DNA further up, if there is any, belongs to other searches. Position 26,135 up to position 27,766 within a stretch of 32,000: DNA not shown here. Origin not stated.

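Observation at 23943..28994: Tightly coupled five-gene lipid-type operon combining a B12-radical SAM enzyme with phospholipid-building enzymes, a candidate pathway for an unusual lipid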

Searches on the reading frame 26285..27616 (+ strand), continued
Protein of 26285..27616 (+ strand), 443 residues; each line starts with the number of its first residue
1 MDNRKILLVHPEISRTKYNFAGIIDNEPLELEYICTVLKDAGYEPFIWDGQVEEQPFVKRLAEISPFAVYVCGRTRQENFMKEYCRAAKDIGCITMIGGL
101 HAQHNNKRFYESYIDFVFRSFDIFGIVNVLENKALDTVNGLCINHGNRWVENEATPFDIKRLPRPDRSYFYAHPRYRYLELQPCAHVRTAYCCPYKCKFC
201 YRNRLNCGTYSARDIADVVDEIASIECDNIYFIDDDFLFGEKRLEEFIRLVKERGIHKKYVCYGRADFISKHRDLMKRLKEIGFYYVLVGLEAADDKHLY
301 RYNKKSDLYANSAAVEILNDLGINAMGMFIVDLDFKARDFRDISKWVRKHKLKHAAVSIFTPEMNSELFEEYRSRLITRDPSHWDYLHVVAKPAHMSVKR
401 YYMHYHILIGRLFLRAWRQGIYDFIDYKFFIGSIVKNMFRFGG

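Call 18: find_related_loci(query=A1, collection=genome_contigs, flank=10000)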
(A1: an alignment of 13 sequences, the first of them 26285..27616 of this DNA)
Query A1 (443 aa) in genome_contigs; peptide patterns used: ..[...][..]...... (x = any residue, [..] = any of these).
244 stretches matched a pattern; 158 encode a relative of the query (tblastn E <= 1e-3); the best 80 are kept; 80 distinct loci.
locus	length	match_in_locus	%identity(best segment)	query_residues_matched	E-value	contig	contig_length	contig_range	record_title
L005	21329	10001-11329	97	1-443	0e+0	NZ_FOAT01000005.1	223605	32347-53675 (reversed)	Ruminococcus albus strain KH2T6, whole genome shotgun sequence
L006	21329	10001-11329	95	1-443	0e+0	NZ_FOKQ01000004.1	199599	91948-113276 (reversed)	Ruminococcus albus strain AR67, whole genome shotgun sequence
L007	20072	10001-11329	82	1-443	0e+0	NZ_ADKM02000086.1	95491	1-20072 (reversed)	Ruminococcus albus 8 contig00049, whole genome shotgun sequence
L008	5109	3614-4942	83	1-443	0e+0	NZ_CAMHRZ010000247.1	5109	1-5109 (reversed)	MAG: uncultured Ruminococcus sp. isolate SRR11784290_bin.30_metaWRAP_v1.3_MAG ERZ12202736.14968, whole genome shotgun se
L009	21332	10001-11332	71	1-443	0e+0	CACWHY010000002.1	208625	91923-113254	MAG: Ruminococcus flavefaciens isolate RUG10602 genome assembly, contig: RUG10602_asm_2, whole genome shotgun sequence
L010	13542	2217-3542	71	3-443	0e+0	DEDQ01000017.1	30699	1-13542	MAG TPA_asm: Ruminococcus flavefaciens isolate UBA2900 UBA2900_contig_12284, whole genome shotgun sequence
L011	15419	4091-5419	68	2-443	0e+0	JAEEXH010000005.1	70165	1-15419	MAG: Oscillospiraceae bacterium isolate Tb.RUG.516 NODE_1027_length_70165_cov_1.222051, whole genome shotgun sequence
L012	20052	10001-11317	69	1-438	0e+0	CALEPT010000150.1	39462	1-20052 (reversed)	MAG TPA_asm: uncultured Ruminococcus sp. isolate ERR1278072_bin.68_CONCOCT_v1.1_MAG genome assembly, contig: ERZ842375.3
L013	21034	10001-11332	69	1-443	0e+0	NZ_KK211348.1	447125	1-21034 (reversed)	Ruminococcus flavefaciens ND2009 T488DRAFT_scaffold00003.3, whole genome shotgun sequence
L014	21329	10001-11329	68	3-443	0e+0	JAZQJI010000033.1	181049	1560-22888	MAG: Oscillospiraceae bacterium isolate T1900044621_TS20190087.MAGScoT_cleanbin_000002 SGB_885_k141_1386681, whole genom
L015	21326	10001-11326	69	3-443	0e+0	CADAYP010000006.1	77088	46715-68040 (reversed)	MAG: Ruminococcus flavefaciens isolate RUG13743 genome assembly, contig: RUG13743_asm_6, whole genome shotgun sequence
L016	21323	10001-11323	67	2-443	0e+0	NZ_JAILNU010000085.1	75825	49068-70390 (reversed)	MAG: Ruminococcus sp. isolate RUI288 k141_14200321_flag=1_multi=48.9873_len=75825, whole genome shotgun sequence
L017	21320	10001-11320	67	3-443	0e+0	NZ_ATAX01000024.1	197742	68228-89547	Ruminococcus flavefaciens 007c Rf007c_contig00751, whole genome shotgun sequence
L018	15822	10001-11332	68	1-443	0e+0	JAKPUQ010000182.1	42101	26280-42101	MAG: Bacillota bacterium isolate USPA_maxbin.103 k141_265385, whole genome shotgun sequence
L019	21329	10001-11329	69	2-443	0e+0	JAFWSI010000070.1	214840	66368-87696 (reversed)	MAG: Ruminococcus sp. isolate RGIG6026 Sheep_Omasum-4__c1016243, whole genome shotgun sequence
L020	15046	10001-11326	67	3-443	0e+0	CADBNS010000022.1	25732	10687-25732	MAG: Ruminococcus flavefaciens isolate RUG14135 genome assembly, contig: RUG14135_asm_22, whole genome shotgun sequence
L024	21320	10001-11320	68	3-443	0e+0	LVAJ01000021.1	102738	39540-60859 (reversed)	MAG: Clostridiales bacterium Firm_04 _contig_371443, whole genome shotgun sequence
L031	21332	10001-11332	65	2-443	0e+0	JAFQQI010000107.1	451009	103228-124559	MAG: Lachnospiraceae bacterium isolate RGIG2054 Goat_Colon-2__c678801, whole genome shotgun sequence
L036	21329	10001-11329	64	3-443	0e+0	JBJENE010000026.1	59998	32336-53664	MAG: Butyrivibrio sp. isolate LOHA14_bin.032 NODE_189_length_59998_cov_9.394942, whole genome shotgun sequence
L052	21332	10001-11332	57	6-440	8e-174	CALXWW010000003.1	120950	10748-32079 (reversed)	MAG: uncultured Clostridia bacterium isolate BRZ_CH__bin9 genome assembly, contig: BRZ_CH__NODE_282_length_120950_cov_20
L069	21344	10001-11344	53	2-440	7e-166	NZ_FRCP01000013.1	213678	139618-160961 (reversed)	Anaerosporobacter mobilis DSM 15930, whole genome shotgun sequence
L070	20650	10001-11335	57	5-440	2e-163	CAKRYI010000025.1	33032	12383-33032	MAG: uncultured Acetatifactor sp. isolate REFINED_METABAT215_TOP10_CONTIGS_1500_ASSEMBLY_K77_MERGED__Hadza_MoBio_hadza-A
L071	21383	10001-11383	55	3-443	3e-163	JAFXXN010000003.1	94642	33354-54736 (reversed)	MAG: Lachnospiraceae bacterium isolate RGIG6836 Sheep_Rumen-4__c2037, whole genome shotgun sequence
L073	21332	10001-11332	56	7-440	1e-162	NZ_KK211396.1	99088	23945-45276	Butyrivibrio proteoclasticus P6B7 T541DRAFT_scaffold00014.14, whole genome shotgun sequence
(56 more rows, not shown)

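Call 21: search_solved_structures(query=window:26285-27616:+, max_evalue=0.001)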
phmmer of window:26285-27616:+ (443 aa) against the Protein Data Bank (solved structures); distinct sequences matched with E-value up to 0.001: 0.

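Call 23: search_protein_families(library=pfam, proteins=[L020:4360-5484:-, L020:5486-7504:-, L020:3224-4363:-, L069:14692-16479:+, L069:12686-13564:+, L036:12673-14436:+, L073:1451-3295:+, L073:4716-5894:+, L073:3273-4712:+, L024:14665-15792:+], max_evalue=0.001)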
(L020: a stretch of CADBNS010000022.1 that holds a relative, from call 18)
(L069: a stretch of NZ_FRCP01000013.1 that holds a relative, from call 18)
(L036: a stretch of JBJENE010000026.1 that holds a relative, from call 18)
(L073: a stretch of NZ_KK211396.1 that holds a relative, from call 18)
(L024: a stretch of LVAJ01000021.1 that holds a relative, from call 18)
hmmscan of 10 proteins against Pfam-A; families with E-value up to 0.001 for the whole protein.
L020:4360-5484:- (374 aa): 3 families
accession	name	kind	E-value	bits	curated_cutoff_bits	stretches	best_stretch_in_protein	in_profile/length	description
PF00465.25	Fe-ADH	-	5.8e-40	137.1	31.3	1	6-167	4-168/168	Iron-containing alcohol dehydrogenase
PF25137.1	ADH_Fe_C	-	4.1e-25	89.1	27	1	181-370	4-193/194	Fe-containing alcohol dehydrogenase family, C-terminal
PF13685.12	Fe-ADH_2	-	5.9e-12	46.3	28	1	15-103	9-95/149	Iron-containing alcohol dehydrogenase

L020:5486-7504:- (672 aa): 4 families
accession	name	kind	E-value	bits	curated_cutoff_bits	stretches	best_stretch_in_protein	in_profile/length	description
PF13714.12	PEP_mutase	-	5.1e-53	180.5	31.5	1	388-646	1-240/240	Phosphoenolpyruvate phosphomutase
PF01467.32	CTP_transf_like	-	1.4e-12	48.4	21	1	251-347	7-104/133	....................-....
PF12804.13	NTP_transf_3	-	8.4e-11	42.7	27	1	3-120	1-109/160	MobA-like NTP transferase domain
PF00483.29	NTP_transferase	-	5.2e-08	33.2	21.2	1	3-119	2-121/245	Nucleotidyl transferase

L020:3224-4363:- (379 aa): 2 families
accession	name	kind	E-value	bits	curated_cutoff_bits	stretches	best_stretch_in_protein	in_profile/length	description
PF02775.26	TPP_enzyme_C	-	1.9e-15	57.4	21.9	1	229-343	25-151/151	Thiamine pyrophosphate enzyme, C-terminal TPP binding domain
PF02776.23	TPP_enzyme_N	-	3.1e-13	50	26.8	1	12-120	14-114/119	Thiamine pyrophosphate enzyme, N-terminal TPP binding domain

L069:14692-16479:+ (595 aa): 5 families
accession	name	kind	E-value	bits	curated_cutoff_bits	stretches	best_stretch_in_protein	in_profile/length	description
PF00465.25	Fe-ADH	-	3.3e-35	121.6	31.3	1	242-399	3-168/168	Iron-containing alcohol dehydrogenase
PF25137.1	ADH_Fe_C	-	1.3e-21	77.7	27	1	412-592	3-190/194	Fe-containing alcohol dehydrogenase family, C-terminal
PF13685.12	Fe-ADH_2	-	2.7e-09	37.6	28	1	247-333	4-93/149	Iron-containing alcohol dehydrogenase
PF12804.13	NTP_transf_3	-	3.8e-09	37.4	27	1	3-120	1-110/160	MobA-like NTP transferase domain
PF00483.29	NTP_transferase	-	5.3e-06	26.6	21.2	1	2-112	1-116/245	Nucleotidyl transferase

L069:12686-13564:+ (292 aa): 1 family
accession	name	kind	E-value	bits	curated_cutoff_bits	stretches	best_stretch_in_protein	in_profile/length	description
PF13714.12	PEP_mutase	-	8.2e-54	183.1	31.5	1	13-267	1-240/240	Phosphoenolpyruvate phosphomutase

L036:12673-14436:+ (587 aa): 5 families
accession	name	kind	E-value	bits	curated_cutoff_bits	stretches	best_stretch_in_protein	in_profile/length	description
PF00465.25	Fe-ADH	-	2.2e-32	112.4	31.3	1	246-386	12-167/168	Iron-containing alcohol dehydrogenase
PF25137.1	ADH_Fe_C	-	3.8e-14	53.2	27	1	403-524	6-130/194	Fe-containing alcohol dehydrogenase family, C-terminal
PF12804.13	NTP_transf_3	-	1.1e-09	39.2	27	1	4-121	2-110/160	MobA-like NTP transferase domain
PF13685.12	Fe-ADH_2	-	3.2e-09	37.4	28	1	247-386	9-141/149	Iron-containing alcohol dehydrogenase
PF00483.29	NTP_transferase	-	7.2e-05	22.9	21.2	1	2-112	1-115/245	Nucleotidyl transferase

L073:1451-3295:+ (614 aa): 5 families
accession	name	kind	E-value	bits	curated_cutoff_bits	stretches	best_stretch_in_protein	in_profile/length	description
PF02775.26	TPP_enzyme_C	-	1.6e-20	73.8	21.9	1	461-578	24-151/151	Thiamine pyrophosphate enzyme, C-terminal TPP binding domain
PF02776.23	TPP_enzyme_N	-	7.3e-16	58.5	26.8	1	238-353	7-114/119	Thiamine pyrophosphate enzyme, N-terminal TPP binding domain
PF00483.29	NTP_transferase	-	1.4e-09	38.3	21.2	1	2-124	1-129/245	Nucleotidyl transferase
PF20202.4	DUF6564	-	1.4e-08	35.1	25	1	29-132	12-121/230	Domain of unknown function (DUF6564)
PF12804.13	NTP_transf_3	-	8.7e-07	29.7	27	1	3-122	1-110/160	MobA-like NTP transferase domain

L073:4716-5894:+ (392 aa): 3 families
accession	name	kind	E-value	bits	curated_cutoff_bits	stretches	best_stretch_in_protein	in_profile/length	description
PF00465.25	Fe-ADH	-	2.1e-38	132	31.3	1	9-163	13-167/168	Iron-containing alcohol dehydrogenase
PF25137.1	ADH_Fe_C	-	2.1e-17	63.9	27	1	177-389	3-192/194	Fe-containing alcohol dehydrogenase family, C-terminal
PF13685.12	Fe-ADH_2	-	5.8e-12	46.3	28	1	9-95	9-93/149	Iron-containing alcohol dehydrogenase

L073:3273-4712:+ (479 aa): 1 family
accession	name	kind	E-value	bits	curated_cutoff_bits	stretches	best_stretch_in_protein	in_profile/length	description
PF01235.23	Na_Ala_symp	-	8.7e-133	443.8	24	1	62-462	8-386/392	Sodium:alanine symporter family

L024:14665-15792:+ (375 aa): 3 families
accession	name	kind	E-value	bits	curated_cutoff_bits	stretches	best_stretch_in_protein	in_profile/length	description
PF00465.25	Fe-ADH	-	5.6e-36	124.1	31.3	1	12-165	12-168/168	Iron-containing alcohol dehydrogenase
PF25137.1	ADH_Fe_C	-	5e-17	62.7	27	1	178-340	3-157/194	Fe-containing alcohol dehydrogenase family, C-terminal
PF13685.12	Fe-ADH_2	-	4.9e-11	43.3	28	1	13-99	9-93/149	Iron-containing alcohol dehydrogenase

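Call 25: search_solved_structures(query=L020:5486-7504:-, max_evalue=0.001)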
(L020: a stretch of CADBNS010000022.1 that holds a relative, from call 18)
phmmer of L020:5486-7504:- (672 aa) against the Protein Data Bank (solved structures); distinct sequences matched with E-value up to 0.001: 25.
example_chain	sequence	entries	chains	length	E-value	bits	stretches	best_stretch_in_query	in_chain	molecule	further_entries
5unc_A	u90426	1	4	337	1.5e-39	139.3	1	367-662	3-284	PHOSPHOENOLPYRUVATE PHOSPHOMUTASE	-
5x3d_A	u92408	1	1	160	1.1e-37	133.2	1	243-363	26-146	Phosphoenolpyruvate phosphomutase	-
2dua_A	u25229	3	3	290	5.9e-36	127.4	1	392-670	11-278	Phosphonopyruvate hydrolase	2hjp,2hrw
1m1b_A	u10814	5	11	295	6.4e-35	124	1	387-671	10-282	PHOSPHOENOLPYRUVATE PHOSPHOMUTASE | PROTEIN (PHOSPHOENOLPYRUVATE MUTASE)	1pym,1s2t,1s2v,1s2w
1s2u_A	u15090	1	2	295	7.1e-34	120.6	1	387-671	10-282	Phosphoenolpyruvate phosphomutase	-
3eoo_A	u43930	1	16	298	2.4e-11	46.2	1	426-648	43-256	Methylisocitrate lyase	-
4iqd_A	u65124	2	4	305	7.3e-11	44.5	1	387-653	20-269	Carboxyvinyl-carboxyphosphonate phosphorylmutase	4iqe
6t4v_C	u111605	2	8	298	2.8e-10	42.6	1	426-646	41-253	2-methylisocitrate lyase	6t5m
1xg3_A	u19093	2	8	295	5.8e-10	41.6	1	436-646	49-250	Probable methylisocitrate lyase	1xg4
1mum_A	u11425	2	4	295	1.9e-09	39.9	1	436-646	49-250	2-methylisocitrate lyase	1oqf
1o5q_A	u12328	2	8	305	1.9e-09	39.9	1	436-646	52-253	Probable methylisocitrate lyase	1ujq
3elb_A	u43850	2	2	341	4.8e-09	38.5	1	249-335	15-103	Ethanolamine-phosphate cytidylyltransferase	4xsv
9hra_A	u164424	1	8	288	1.3e-08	37.1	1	425-662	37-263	2-methylisocitrate lyase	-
9hgk_A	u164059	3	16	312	1.6e-08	36.8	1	425-662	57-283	2-methylisocitrate lyase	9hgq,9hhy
9hgo_A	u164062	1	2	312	4.1e-08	35.5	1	425-662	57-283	2-methylisocitrate lyase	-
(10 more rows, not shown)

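Call 48: find_homologous_proteins(query=L020:5489-6409:-, max_evalue=1e-20)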
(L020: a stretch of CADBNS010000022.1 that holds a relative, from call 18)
Query L020:5489-6409:- (307 aa): 8000 proteins with E <= 1e-20 among 8000 candidates; the best 120 are listed.
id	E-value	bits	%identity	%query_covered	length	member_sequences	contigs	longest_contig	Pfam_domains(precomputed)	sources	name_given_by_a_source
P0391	4.0e-142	491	73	99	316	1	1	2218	PF13714.13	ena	-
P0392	7.1e-140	483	71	98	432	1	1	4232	PF13714.13,PF01467.33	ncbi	-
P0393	2.2e-139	482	70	98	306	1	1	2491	PF13714.13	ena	-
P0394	6.6e-139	480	74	98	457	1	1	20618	PF13714.13,PF01467.33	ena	-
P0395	8.9e-139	480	72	98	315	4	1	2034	PF13714.13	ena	-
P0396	1.2e-138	479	71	99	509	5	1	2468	PF13714.13,PF01467.33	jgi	jgi:phosphoenolpyruvate phosphomutase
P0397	3.2e-138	478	72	98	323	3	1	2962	PF13714.13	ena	-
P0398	6.9e-138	477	71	98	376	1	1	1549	PF13714.13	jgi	jgi:phosphoenolpyruvate phosphomutase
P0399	7.7e-138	477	71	98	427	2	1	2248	PF13714.13,PF01467.33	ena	-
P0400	7.9e-138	477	71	98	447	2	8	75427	PF13714.13,PF01467.33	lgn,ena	-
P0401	8.5e-138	477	71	97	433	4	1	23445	PF13714.13,PF01467.33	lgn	-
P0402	2.4e-137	475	71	98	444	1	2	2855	PF13714.13,PF01467.33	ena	-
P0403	3.0e-137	475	70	98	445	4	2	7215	PF13714.13,PF01467.33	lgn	-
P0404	3.4e-137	475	71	98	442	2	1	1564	PF13714.13,PF01467.33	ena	-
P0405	3.8e-137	474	69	98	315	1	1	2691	PF13714.13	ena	-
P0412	1.6e-136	472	70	98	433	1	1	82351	PF13714.13,PF01467.33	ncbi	ncbi:MAG: phosphoenolpyruvate mutase [Ruminococcus sp.]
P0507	4.3e-132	458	69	98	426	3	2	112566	PF13714.13,PF01467.33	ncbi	ncbi:phosphoenolpyruvate mutase [Ruminococcus flavefaciens]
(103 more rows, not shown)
